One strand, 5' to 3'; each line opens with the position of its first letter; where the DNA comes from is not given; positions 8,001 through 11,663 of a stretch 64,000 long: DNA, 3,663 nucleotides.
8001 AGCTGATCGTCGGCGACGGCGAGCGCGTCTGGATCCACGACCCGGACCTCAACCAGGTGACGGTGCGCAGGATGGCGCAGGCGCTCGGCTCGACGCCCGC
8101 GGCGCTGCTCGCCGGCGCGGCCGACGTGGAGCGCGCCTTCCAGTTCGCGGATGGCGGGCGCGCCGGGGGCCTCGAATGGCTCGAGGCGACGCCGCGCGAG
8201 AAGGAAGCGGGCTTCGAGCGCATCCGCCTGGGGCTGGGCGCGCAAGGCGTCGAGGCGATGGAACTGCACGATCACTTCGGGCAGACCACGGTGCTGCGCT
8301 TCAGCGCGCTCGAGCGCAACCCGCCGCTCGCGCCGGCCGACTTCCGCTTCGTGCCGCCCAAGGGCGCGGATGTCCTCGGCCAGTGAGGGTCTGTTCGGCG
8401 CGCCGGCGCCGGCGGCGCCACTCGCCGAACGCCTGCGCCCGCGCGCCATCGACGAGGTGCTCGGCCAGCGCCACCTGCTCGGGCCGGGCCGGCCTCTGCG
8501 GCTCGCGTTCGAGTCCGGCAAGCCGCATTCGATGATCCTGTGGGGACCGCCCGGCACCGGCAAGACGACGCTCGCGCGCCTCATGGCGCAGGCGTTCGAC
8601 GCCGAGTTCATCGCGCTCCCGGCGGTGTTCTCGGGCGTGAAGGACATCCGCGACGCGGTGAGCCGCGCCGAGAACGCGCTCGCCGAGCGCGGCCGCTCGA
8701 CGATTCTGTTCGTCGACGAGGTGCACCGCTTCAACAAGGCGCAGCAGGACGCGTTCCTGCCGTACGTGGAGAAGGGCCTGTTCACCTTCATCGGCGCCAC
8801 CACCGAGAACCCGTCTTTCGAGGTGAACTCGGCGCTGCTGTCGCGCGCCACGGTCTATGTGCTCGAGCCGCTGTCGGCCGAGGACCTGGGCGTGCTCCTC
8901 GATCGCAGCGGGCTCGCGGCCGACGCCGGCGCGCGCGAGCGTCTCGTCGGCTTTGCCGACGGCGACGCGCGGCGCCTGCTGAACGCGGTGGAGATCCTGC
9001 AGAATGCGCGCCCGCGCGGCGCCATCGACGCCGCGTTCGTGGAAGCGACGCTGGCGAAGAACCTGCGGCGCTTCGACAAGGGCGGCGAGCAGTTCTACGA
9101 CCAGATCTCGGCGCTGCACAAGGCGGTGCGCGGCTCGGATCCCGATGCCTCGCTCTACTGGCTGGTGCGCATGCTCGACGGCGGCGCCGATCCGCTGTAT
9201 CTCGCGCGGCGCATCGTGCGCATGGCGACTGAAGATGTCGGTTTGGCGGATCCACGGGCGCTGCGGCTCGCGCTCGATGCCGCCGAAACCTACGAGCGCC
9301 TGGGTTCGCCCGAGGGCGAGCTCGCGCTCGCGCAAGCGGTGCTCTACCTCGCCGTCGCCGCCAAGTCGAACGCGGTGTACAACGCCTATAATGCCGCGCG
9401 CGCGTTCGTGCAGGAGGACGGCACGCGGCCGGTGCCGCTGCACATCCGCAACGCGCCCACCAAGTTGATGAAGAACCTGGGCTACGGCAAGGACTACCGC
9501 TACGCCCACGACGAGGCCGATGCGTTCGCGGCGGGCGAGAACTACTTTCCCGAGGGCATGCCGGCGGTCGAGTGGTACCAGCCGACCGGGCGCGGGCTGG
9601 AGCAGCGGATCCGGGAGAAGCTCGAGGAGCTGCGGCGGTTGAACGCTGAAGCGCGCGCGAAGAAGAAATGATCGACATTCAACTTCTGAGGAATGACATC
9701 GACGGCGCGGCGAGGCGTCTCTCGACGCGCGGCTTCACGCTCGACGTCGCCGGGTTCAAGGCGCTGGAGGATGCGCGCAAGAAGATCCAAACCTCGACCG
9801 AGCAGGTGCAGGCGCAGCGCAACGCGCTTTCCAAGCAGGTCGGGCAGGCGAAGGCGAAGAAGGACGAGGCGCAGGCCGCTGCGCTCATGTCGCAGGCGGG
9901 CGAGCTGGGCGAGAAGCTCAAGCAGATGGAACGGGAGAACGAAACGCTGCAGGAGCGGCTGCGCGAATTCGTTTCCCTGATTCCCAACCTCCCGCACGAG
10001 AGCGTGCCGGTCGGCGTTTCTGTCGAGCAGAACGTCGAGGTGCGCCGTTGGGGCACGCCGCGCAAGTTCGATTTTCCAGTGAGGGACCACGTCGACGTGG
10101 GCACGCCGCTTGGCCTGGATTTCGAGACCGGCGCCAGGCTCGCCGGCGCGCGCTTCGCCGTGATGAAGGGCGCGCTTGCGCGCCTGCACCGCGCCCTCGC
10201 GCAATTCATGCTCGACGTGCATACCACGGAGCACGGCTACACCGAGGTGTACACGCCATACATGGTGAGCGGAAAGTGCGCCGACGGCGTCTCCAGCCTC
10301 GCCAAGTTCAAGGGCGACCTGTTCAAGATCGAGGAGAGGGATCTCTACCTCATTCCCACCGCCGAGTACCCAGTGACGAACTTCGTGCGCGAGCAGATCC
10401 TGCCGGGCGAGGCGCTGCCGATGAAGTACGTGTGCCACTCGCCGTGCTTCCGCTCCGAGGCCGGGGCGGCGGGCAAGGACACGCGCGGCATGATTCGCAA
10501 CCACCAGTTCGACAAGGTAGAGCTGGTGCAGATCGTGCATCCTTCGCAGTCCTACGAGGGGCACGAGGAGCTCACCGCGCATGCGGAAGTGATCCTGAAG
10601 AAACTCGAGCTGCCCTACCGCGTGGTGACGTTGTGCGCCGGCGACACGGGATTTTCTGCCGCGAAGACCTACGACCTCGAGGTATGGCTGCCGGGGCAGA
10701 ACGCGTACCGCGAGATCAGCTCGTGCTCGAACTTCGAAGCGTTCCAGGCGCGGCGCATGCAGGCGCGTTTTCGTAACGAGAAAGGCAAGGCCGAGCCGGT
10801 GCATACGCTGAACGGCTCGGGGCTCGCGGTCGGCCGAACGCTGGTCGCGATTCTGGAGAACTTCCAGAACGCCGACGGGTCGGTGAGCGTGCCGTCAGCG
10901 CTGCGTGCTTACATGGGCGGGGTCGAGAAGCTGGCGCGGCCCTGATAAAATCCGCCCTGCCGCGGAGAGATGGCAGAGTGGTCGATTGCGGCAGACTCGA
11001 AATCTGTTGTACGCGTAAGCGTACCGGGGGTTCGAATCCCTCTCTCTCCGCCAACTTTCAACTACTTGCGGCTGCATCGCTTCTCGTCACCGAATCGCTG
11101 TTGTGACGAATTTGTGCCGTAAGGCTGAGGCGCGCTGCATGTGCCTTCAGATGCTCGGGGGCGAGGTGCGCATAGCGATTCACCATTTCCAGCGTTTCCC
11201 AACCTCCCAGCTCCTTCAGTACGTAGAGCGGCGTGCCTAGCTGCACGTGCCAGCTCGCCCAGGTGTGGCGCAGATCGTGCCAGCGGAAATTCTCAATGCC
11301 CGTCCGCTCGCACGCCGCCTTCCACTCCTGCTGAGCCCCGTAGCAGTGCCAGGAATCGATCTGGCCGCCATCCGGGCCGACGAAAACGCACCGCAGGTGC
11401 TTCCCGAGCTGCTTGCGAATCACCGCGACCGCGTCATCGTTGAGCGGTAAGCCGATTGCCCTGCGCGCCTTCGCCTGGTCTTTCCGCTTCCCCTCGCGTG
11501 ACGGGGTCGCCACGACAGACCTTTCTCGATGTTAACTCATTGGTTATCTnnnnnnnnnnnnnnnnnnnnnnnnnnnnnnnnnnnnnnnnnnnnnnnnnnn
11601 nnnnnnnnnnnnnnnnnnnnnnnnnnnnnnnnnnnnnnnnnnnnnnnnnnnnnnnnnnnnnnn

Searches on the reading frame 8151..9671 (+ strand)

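Call 10: search_protein_families(library=pfam, proteins=[window:8151-9671:+])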
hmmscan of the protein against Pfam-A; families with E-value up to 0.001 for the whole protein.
window:8151-9671:+ (506 aa): 14 families
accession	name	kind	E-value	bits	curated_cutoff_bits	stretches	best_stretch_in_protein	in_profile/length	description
PF12002.13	MgsA_C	-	7.1e-66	221.7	27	1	328-494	1-166/167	MgsA AAA+ ATPase C terminal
PF16193.11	AAA_assoc_2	-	9.9e-20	71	34.3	1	255-327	5-81/81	AAA C-terminal domain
PF00004.35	AAA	-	5.7e-15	56.4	21.2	1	128-236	1-126/131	ATPase family associated with various cellular activities (AAA)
PF05496.18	RuvB_N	-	1.8e-09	38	27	1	95-207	1-109/159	Holliday junction DNA helicase RuvB P-loop domain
PF13191.12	AAA_16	-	2.7e-08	34.9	32.6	1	121-152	20-51/167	AAA ATPase domain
PF07728.20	AAA_5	-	1.5e-07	31.9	22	1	128-209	2-93/139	AAA domain (dynein-related subfamily)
PF13173.12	AAA_14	-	3.6e-06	27.4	27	1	127-244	4-126/129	AAA domain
PF13401.12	AAA_22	-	8.2e-06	26.6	27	0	127-156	7-39/130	AAA domain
PF01078.27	Mg_chelatase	-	3.9e-05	23.6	20.3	0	125-146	22-43/207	Magnesium chelatase, subunit ChlI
PF00158.32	Sigma54_activat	-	0.00015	21.9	20.2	0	176-220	87-131/168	Sigma-54 interaction domain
PF01637.24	ATPase_2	-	0.00017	21.9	33.2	0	163-216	91-141/225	ATPase domain predominantly from Archaea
PF13671.12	AAA_33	-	0.00023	21.9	27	1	129-168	3-40/143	AAA domain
PF20720.3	nSTAND3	-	0.00047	20.3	27.2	1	126-173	18-64/155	Novel STAND NTPase 3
PF05673.19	DUF815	-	0.00091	18.9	23.8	0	124-196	51-120/249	Protein of unknown function (DUF815)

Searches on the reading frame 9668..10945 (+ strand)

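Call 8: search_protein_families(library=pfam, proteins=[window:9668-10945:+])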
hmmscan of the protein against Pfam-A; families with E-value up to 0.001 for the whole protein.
window:9668-10945:+ (425 aa): 2 families
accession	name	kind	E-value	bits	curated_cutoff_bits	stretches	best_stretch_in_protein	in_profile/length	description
PF00587.30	tRNA-synt_2b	-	3.9e-42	144.8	29.3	1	221-399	5-179/179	tRNA synthetase class II core domain (G, H, P, S and T)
PF02403.27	Seryl_tRNA_N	-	1.2e-26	93.5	28.2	1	1-109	1-108/108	Seryl-tRNA synthetase N-terminal domain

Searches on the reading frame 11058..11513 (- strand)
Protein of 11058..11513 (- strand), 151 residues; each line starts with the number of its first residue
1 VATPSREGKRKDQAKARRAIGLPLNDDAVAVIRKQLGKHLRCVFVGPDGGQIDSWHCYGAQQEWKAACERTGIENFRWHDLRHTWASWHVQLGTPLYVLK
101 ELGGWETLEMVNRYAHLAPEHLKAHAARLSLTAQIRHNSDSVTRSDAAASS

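Call 66: search_protein_families(library=pfam, proteins=[window:11058-11513:-], max_evalue=0.01)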
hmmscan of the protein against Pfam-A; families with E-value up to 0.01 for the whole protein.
window:11058-11513:- (151 aa): 1 family
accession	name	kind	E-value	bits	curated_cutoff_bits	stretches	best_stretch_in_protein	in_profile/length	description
PF00589.27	Phage_integrase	-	8e-18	65.2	27.1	1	13-120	60-171/172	Phage integrase family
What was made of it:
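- On Integrase-mediated genomic island / integrative element: The only integrase fragment (11058-11513) lies in a separate island (call 66).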
